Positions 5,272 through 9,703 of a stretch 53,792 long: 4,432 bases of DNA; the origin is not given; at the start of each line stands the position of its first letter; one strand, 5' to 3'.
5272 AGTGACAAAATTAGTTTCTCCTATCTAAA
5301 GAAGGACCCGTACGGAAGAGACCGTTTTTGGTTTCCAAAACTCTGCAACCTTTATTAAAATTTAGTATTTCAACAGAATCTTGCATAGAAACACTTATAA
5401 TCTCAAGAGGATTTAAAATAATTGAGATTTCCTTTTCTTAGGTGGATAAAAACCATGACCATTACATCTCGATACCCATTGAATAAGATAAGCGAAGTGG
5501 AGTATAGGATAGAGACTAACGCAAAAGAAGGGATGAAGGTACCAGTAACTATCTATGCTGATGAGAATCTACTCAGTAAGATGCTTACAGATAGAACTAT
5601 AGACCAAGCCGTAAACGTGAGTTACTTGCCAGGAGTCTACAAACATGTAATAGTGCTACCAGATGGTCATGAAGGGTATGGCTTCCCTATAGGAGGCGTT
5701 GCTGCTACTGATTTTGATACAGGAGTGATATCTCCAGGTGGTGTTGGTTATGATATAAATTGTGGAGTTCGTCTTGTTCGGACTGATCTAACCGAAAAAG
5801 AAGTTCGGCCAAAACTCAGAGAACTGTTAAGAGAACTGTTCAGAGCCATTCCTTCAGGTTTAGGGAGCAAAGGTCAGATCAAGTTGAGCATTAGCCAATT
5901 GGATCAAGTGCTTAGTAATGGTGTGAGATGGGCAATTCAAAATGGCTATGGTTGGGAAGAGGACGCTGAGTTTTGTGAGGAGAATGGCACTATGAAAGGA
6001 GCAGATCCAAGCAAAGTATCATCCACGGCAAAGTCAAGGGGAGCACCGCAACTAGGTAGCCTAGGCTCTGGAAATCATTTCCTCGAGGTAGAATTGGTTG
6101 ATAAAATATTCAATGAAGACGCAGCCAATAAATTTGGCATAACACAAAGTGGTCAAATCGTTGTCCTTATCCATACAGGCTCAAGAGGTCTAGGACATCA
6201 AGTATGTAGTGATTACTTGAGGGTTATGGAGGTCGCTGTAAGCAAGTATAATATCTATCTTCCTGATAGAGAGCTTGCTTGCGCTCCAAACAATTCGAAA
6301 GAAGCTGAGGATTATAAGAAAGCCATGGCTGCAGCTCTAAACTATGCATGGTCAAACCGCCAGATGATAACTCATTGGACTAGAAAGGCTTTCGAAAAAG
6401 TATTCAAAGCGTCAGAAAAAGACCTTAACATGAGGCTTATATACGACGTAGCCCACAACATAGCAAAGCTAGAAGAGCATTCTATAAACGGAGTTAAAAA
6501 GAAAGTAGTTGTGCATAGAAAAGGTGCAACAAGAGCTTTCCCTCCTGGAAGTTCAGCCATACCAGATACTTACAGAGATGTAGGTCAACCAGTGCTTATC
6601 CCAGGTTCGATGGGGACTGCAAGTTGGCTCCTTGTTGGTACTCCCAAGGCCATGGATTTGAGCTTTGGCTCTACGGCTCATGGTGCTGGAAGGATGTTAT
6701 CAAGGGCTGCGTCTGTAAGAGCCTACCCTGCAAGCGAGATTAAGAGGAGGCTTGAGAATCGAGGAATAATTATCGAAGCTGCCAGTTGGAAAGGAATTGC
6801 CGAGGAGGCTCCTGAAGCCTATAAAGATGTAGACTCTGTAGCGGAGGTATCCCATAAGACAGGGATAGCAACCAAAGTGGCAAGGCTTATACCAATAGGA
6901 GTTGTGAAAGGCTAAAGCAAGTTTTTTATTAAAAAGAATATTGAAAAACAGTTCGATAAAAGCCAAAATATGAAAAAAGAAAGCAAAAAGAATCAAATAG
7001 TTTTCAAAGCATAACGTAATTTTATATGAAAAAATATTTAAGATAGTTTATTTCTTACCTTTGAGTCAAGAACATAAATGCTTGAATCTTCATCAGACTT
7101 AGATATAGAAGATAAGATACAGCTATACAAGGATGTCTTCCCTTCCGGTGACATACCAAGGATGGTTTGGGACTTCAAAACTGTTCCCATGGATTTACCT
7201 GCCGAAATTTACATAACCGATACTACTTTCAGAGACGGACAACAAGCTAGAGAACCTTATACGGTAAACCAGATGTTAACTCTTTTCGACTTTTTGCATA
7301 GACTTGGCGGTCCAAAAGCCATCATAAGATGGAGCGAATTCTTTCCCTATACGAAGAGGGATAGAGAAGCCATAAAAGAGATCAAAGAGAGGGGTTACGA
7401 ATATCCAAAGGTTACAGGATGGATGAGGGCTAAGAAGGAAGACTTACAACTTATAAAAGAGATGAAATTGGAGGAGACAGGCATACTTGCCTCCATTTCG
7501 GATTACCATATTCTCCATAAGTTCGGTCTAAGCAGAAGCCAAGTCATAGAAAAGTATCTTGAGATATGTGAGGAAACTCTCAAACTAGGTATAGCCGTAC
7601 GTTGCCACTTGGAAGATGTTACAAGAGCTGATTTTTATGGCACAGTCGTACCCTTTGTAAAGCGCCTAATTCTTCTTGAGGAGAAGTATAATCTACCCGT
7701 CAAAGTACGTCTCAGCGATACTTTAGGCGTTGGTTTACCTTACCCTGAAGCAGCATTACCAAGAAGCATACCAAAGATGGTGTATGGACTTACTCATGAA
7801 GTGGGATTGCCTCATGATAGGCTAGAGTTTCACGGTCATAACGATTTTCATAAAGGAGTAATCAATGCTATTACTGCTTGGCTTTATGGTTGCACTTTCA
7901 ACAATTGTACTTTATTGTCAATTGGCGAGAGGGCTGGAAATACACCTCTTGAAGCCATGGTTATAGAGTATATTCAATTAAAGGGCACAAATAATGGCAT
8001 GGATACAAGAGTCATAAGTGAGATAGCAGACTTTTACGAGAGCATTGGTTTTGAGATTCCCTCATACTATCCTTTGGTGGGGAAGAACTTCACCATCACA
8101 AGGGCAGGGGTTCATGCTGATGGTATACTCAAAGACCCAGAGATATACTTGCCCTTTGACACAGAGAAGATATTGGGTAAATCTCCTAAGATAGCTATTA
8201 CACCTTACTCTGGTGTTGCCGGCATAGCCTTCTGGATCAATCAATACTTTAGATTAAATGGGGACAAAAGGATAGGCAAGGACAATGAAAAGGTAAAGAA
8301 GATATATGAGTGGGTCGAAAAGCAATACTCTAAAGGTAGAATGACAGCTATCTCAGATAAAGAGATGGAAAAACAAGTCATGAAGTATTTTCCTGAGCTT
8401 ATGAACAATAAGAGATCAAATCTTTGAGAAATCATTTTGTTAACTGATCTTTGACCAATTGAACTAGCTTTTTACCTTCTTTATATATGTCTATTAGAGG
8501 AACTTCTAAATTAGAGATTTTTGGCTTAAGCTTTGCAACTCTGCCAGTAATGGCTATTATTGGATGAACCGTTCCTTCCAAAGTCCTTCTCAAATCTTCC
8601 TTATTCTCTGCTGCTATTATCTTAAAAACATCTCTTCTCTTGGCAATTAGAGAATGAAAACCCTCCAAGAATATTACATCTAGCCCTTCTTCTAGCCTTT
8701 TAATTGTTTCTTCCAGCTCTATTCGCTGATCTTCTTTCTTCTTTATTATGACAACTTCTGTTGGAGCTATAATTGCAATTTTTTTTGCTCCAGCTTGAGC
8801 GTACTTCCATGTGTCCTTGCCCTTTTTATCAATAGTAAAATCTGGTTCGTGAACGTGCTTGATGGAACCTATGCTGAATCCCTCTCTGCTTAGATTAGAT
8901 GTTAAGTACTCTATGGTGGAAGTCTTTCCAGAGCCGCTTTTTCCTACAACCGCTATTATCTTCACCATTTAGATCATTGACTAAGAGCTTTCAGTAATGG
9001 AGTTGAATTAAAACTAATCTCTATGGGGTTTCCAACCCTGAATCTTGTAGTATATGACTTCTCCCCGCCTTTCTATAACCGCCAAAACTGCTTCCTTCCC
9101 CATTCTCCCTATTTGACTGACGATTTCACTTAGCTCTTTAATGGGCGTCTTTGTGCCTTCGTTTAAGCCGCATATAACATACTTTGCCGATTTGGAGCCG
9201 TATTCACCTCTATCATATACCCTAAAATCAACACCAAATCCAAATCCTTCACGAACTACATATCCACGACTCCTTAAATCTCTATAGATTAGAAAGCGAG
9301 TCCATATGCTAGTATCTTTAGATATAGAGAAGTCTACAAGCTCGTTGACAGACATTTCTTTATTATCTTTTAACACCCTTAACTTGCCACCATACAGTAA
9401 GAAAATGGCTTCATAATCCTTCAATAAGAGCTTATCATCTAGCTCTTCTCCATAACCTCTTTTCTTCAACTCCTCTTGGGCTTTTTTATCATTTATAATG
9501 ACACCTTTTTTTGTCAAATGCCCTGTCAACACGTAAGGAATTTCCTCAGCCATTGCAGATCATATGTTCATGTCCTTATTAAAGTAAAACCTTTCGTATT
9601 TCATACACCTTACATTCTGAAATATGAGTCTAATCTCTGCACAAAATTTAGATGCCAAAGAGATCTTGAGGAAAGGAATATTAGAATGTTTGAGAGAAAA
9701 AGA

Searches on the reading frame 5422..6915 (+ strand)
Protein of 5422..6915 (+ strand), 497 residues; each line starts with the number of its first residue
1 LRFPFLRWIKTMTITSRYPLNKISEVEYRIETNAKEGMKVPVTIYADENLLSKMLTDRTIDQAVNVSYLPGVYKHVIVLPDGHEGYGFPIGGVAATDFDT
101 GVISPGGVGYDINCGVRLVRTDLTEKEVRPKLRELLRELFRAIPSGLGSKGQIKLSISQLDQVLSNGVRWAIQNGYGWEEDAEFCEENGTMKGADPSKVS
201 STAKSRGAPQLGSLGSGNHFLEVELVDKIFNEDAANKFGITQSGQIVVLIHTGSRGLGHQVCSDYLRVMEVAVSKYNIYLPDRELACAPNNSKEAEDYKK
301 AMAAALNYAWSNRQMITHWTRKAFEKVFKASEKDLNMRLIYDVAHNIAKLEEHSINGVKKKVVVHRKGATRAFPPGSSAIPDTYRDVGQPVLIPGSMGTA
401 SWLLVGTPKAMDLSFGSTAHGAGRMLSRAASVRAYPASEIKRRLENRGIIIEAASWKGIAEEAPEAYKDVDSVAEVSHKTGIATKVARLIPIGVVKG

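Call 71: search_protein_families(library=ncbifam, proteins=[window:5422-6915:+], max_evalue=0.001)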
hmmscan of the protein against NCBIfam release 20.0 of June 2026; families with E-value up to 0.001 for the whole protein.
window:5422-6915:+ (497 aa): 4 families
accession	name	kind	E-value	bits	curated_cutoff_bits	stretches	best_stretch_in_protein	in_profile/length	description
NF038162.1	RtcB_rel_intein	exception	1.1e-231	771.7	1150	2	113-497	578-961/961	intein-containing RtcB family protein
NF007153.0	PRK09588.1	equivalog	1.7e-51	175.4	407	2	200-495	118-371/379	RNA ligase RtcB family protein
TIGR03073.1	release_rtcB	hypoth_equivalog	2.8e-44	151.6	271.8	2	203-491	110-356/356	RNA ligase RtcB family protein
NF052663.1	RtcB_rel_intein2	exception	1e-36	127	1050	2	204-496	374-625/626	intein-containing RctB family protein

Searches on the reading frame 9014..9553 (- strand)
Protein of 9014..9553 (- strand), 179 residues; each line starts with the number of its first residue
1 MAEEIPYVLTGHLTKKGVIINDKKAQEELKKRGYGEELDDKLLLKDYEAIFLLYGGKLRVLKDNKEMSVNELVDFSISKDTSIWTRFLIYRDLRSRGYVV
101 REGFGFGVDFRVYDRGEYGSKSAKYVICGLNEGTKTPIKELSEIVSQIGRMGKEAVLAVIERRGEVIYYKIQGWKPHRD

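Call 7: search_protein_families(library=pfam, proteins=[window:9014-9553:-])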
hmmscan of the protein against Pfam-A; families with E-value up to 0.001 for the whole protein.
window:9014-9553:- (179 aa): 2 families
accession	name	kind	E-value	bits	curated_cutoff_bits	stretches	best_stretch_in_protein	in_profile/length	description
PF01974.23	tRNA_int_endo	-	8.2e-24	83.9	27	1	83-168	1-85/85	tRNA intron endonuclease, catalytic C-terminal domain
PF02778.19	tRNA_int_endo_N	-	3.9e-12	45.9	21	1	10-73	2-67/67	tRNA intron endonuclease, N-terminal domain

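Call 25: search_solved_structures(query=window:9014-9553:-, max_evalue=0.001, show_alignments=2)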
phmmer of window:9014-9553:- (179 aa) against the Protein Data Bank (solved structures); distinct sequences matched with E-value up to 0.001: 14.
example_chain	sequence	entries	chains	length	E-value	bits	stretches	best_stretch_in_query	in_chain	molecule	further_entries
5x89_A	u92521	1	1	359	2.3e-29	105.8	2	24-175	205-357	EndA-like protein,tRNA-splicing endonuclease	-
1a79_A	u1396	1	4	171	1.8e-23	86.6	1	9-176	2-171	TRNA ENDONUCLEASE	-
4fz2_A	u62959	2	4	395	3.8e-17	66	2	44-117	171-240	tRNA intron endonuclease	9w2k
2cv8_A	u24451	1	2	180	1.7e-14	57.4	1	31-170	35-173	tRNA-splicing endonuclease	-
1r0v_A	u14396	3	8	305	2.6e-14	56.8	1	3-117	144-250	tRNA-intron endonuclease | Putative tRNA-intron endonuclease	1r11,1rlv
2gjw_A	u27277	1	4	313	3e-14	56.6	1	3-117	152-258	tRNA-splicing endonuclease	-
3p1y_A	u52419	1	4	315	6.3e-12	49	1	34-117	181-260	tRNA-splicing endonuclease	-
3iey_A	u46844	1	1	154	9.5e-11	45.2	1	38-121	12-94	tRNA-splicing endonuclease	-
3ajv_B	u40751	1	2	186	7.7e-10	42.2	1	34-176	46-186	tRNA-splicing endonuclease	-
3p1z_B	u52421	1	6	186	1.4e-09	41.4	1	34-176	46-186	tRNA-splicing endonuclease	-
2zyz_B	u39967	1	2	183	2.6e-09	40.5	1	31-133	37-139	tRNA-splicing endonuclease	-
2ohe_A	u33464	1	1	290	1.9e-06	31.2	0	87-132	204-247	tRNA-splicing endonuclease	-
2ohc_A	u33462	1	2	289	1.9e-06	31.2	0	87-132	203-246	tRNA-splicing endonuclease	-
3iey_B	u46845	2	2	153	0.00015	25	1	39-173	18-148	NEQ261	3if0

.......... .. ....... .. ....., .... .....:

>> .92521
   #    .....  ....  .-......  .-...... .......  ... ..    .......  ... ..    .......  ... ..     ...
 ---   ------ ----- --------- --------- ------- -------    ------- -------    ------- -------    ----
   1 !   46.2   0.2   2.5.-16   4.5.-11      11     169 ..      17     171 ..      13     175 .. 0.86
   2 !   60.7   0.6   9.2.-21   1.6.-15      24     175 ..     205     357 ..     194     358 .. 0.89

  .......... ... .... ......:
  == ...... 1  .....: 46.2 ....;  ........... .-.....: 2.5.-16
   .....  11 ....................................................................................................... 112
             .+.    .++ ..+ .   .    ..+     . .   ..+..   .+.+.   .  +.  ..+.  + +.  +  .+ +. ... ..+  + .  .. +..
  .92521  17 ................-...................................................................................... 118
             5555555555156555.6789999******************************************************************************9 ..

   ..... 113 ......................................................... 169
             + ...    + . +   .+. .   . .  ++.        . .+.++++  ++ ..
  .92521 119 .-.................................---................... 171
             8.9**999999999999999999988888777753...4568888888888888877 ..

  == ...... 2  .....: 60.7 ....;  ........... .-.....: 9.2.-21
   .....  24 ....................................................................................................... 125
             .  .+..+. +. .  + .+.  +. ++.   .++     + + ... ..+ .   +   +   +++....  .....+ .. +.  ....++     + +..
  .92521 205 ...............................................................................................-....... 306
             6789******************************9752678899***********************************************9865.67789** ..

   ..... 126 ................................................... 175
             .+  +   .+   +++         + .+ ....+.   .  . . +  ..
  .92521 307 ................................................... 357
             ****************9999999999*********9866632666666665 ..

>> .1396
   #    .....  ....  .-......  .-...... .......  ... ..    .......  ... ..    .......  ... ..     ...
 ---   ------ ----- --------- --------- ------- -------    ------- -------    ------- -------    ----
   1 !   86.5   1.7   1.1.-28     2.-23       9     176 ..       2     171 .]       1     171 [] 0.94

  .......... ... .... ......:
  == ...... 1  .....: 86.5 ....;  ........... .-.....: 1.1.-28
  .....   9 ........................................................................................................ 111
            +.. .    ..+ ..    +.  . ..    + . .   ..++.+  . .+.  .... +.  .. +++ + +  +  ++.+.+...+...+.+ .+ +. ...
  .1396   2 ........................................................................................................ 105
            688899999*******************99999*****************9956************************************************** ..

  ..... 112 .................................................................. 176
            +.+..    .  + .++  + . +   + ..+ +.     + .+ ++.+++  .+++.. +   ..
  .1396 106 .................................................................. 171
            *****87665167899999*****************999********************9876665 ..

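Call 71: search_protein_families(library=ncbifam, proteins=[window:9014-9553:-], max_evalue=0.001)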
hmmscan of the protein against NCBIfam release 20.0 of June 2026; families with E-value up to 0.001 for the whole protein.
window:9014-9553:- (179 aa): 7 families
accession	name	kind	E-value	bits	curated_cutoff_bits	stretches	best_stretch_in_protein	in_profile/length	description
TIGR00324.1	endA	equivalog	2.3e-24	86.2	59.6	1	11-171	4-174/177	tRNA-intron lyase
NF006795.0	PRK09300.1-3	equivalog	1.2e-23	83.6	501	1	11-174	3-164/350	tRNA splicing endonuclease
NF006796.0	PRK09300.1-4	equivalog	2.3e-22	79.5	518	2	78-172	64-156/335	tRNA splicing endonuclease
NF006794.0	PRK09300.1-1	equivalog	2.1e-12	46.6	383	1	13-172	5-159/346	tRNA splicing endonuclease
NF007086.0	PRK09539.1-3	equivalog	3.1e-09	37.4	101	1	120-170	33-83/92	tRNA-splicing endonuclease subunit beta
NF006797.0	PRK09300.1-5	equivalog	2.2e-07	30.5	292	1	88-133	204-247/290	tRNA splicing endonuclease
NF007085.0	PRK09539.1-2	equivalog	0.00017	21.8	157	1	79-172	30-118/124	tRNA-splicing endonuclease subunit beta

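Call 78: search_solved_structures(query=window:9014-9553:-, max_evalue=1e-8, show_alignments=5)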
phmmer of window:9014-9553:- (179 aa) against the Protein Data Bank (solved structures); distinct sequences matched with E-value up to 1e-8: 11.
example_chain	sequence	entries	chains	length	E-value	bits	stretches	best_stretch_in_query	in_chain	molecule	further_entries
5x89_A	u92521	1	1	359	2.3e-29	105.8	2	24-175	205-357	EndA-like protein,tRNA-splicing endonuclease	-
1a79_A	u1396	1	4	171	1.8e-23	86.6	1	9-176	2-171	TRNA ENDONUCLEASE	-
4fz2_A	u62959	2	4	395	3.8e-17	66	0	44-117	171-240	tRNA intron endonuclease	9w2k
2cv8_A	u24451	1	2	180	1.7e-14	57.4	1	31-170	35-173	tRNA-splicing endonuclease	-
1r0v_A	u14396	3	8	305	2.6e-14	56.8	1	3-117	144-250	tRNA-intron endonuclease | Putative tRNA-intron endonuclease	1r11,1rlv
2gjw_A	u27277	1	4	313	3e-14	56.6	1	3-117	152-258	tRNA-splicing endonuclease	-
3p1y_A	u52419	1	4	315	6.3e-12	49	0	34-117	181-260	tRNA-splicing endonuclease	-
3iey_A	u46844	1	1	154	9.5e-11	45.2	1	38-121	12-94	tRNA-splicing endonuclease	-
3ajv_B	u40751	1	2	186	7.7e-10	42.2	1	34-176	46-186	tRNA-splicing endonuclease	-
3p1z_B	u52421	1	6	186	1.4e-09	41.4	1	34-176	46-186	tRNA-splicing endonuclease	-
2zyz_B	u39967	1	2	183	2.6e-09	40.5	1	31-133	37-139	tRNA-splicing endonuclease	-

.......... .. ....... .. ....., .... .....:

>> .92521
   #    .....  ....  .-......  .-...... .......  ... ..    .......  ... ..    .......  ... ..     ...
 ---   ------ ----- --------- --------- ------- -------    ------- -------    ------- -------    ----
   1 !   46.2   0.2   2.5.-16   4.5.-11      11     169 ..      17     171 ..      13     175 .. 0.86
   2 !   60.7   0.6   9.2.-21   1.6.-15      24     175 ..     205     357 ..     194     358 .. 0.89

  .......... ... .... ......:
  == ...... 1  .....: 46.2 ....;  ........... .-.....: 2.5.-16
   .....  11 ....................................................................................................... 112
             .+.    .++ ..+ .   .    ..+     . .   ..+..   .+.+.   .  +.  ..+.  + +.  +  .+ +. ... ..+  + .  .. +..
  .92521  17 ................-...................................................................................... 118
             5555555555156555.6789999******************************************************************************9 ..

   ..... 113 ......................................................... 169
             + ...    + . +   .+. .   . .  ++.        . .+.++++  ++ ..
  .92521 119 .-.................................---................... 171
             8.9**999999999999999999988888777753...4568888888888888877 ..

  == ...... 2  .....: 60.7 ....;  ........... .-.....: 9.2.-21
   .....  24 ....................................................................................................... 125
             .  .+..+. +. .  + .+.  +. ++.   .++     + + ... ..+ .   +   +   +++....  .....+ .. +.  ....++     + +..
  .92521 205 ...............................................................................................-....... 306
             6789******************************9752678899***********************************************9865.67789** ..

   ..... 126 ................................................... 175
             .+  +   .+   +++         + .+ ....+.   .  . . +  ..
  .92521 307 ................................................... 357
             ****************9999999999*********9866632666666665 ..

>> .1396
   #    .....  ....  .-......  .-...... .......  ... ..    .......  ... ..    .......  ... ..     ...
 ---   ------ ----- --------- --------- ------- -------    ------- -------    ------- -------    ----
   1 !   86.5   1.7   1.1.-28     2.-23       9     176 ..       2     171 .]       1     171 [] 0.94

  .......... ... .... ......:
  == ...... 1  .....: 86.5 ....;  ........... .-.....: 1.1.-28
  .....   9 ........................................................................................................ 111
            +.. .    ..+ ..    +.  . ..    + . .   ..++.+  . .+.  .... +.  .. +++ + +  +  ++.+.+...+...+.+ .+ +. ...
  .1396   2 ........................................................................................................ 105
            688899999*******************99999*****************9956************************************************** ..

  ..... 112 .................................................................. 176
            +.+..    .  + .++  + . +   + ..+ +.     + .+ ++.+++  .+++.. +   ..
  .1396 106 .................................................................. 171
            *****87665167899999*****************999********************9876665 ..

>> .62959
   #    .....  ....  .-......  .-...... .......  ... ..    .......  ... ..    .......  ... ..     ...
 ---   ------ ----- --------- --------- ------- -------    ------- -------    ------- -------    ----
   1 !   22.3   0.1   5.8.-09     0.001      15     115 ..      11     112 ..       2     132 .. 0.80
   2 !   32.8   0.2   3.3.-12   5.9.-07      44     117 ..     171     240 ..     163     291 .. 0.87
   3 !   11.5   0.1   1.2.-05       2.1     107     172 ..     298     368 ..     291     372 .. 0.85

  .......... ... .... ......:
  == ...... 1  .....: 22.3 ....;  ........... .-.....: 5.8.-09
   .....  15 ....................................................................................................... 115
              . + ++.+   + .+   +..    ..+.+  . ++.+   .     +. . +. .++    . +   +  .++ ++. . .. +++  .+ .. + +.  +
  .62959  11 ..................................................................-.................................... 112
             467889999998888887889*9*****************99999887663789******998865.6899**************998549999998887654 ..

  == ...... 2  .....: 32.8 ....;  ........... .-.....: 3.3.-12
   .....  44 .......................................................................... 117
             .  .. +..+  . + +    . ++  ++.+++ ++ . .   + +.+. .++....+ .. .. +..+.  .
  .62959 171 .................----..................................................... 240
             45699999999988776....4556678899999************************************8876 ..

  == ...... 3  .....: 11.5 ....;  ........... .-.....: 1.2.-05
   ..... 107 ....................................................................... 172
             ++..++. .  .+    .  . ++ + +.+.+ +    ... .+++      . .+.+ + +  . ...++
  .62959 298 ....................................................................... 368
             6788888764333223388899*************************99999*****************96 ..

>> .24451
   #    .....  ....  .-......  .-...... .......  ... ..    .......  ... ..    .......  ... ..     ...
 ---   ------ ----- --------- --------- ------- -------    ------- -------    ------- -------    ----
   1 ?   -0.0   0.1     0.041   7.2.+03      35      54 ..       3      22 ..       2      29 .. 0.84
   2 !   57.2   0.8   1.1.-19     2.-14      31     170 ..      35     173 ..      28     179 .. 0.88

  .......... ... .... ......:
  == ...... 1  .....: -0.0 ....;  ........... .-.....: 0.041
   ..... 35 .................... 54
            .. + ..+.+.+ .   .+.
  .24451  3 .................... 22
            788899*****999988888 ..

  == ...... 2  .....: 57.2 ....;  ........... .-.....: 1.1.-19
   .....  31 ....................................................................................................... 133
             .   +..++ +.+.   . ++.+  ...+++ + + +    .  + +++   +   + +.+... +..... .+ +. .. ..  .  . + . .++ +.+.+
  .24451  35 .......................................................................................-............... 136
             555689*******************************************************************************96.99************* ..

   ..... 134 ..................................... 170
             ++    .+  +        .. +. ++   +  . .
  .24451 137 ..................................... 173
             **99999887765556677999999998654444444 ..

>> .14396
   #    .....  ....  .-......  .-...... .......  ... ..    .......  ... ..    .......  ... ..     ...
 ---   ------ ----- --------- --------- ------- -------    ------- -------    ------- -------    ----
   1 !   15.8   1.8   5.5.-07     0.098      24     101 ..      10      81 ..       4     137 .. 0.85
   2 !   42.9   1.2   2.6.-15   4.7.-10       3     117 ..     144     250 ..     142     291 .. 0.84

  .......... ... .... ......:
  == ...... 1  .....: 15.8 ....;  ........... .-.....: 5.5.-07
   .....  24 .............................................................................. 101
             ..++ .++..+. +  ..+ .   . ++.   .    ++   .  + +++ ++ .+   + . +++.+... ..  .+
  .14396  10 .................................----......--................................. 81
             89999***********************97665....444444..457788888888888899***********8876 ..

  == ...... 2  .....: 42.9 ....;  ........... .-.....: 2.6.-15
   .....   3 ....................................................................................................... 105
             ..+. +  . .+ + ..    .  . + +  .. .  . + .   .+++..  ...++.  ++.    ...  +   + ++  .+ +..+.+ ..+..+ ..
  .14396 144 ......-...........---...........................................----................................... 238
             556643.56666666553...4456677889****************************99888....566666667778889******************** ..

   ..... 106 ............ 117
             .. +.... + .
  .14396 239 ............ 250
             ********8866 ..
